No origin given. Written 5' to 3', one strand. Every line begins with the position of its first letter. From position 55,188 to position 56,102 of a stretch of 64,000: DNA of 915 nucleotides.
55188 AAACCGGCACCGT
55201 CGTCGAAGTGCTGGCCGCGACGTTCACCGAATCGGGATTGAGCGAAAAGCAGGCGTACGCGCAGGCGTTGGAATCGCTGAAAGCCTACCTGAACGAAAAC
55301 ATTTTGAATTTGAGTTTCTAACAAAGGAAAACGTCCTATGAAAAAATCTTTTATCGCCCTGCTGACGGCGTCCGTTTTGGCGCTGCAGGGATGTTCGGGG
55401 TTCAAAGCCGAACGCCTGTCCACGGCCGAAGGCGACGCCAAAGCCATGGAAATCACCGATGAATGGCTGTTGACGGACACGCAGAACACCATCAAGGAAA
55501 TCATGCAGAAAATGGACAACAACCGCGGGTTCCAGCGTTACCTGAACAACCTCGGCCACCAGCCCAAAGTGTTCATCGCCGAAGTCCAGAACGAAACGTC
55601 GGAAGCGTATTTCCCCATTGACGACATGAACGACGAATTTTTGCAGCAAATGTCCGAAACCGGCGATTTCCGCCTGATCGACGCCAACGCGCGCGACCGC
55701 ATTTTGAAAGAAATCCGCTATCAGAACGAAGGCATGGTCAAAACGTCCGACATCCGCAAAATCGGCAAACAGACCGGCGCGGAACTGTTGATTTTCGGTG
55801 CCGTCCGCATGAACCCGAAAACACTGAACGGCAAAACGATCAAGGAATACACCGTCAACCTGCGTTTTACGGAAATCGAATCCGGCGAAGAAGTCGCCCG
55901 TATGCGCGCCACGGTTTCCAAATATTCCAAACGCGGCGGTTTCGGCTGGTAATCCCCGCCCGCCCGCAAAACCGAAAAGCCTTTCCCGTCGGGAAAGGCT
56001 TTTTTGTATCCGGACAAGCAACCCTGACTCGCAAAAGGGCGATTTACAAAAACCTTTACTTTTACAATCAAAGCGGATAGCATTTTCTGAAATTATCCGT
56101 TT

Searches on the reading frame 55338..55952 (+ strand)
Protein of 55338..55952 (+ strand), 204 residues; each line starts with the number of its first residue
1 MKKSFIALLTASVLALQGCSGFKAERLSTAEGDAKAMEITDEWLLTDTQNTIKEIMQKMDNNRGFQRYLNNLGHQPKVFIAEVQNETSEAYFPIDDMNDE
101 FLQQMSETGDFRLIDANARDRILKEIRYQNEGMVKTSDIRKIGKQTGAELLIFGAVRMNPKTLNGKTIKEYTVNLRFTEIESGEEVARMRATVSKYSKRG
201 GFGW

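Call 33: find_encoding_contigs(protein=window:55338-55952:+, flank=8000, max_places=8)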
Protein window:55338-55952:+ (204 aa): 22 contigs read that carry it; 8 places shown.
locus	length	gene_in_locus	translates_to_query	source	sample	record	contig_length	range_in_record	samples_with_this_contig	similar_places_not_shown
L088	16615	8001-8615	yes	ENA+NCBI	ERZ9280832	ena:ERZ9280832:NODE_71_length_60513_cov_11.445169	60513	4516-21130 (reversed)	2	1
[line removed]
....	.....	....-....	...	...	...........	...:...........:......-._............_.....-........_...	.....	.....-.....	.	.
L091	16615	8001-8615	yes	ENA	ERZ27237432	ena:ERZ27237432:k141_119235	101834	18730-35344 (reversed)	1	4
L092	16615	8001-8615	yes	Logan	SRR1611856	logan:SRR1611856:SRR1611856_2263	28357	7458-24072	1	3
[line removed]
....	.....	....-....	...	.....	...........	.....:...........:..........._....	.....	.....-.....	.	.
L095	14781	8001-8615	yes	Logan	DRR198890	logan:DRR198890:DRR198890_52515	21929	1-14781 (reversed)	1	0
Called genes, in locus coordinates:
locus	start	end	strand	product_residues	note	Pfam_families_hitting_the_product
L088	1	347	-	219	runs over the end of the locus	PF01325:Fe_dep_repress, PF01047:MarR (faint), PF12802:MarR_2, PF02742:Fe_dep_repr_C, PF04023:FeoA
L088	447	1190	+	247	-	PF02230:Abhydrolase_2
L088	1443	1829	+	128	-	PF00825:Ribonuclease_P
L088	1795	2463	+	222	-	PF01809:YidD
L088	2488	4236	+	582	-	PF14849:YidC_periplas, PF02096:60KD_IMP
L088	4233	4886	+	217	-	PF03193:RsgA_GTPase (faint), PF00350:Dynamin_N (faint), PF01926:MMR_HSR1, PF02421:FeoB_N (weak)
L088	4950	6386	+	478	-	-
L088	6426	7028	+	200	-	-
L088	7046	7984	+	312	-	-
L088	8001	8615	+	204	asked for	PF13036:LpoB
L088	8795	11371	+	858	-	PF07693:KAP_NTPase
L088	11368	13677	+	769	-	PF00962:A_deaminase (weak)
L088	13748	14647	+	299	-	PF00892:EamA, PF03151:TPT (faint), PF00892:EamA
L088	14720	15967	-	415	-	PF00579:tRNA-synt_1b, PF22421:SYY_C-terminal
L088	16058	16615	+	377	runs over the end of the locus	PF03702:AnmK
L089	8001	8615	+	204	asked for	PF13036:LpoB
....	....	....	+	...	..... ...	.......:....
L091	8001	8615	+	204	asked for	PF13036:LpoB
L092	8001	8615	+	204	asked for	PF13036:LpoB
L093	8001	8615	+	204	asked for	PF13036:LpoB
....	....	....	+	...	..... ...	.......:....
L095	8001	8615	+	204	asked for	PF13036:LpoB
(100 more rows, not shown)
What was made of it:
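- The pair lies at a fixed chromosomal position among housekeeping genes and is present in every conspecific contig examined (call 33).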

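Call 55: search_protein_families(library=pfam, proteins=[window:55338-55949:+], max_evalue=0.00001)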
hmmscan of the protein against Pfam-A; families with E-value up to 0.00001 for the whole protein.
window:55338-55949:+ (204 aa): 1 family
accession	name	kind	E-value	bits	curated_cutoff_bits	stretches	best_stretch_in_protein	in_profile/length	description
PF13036.11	LpoB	-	5e-21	75.6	22.3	1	47-186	1-140/147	Peptidoglycan-synthase activator LpoB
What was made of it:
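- On Cad1 / CARF-ADA: The neighbours are housekeeping genes (calls 33, 55).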
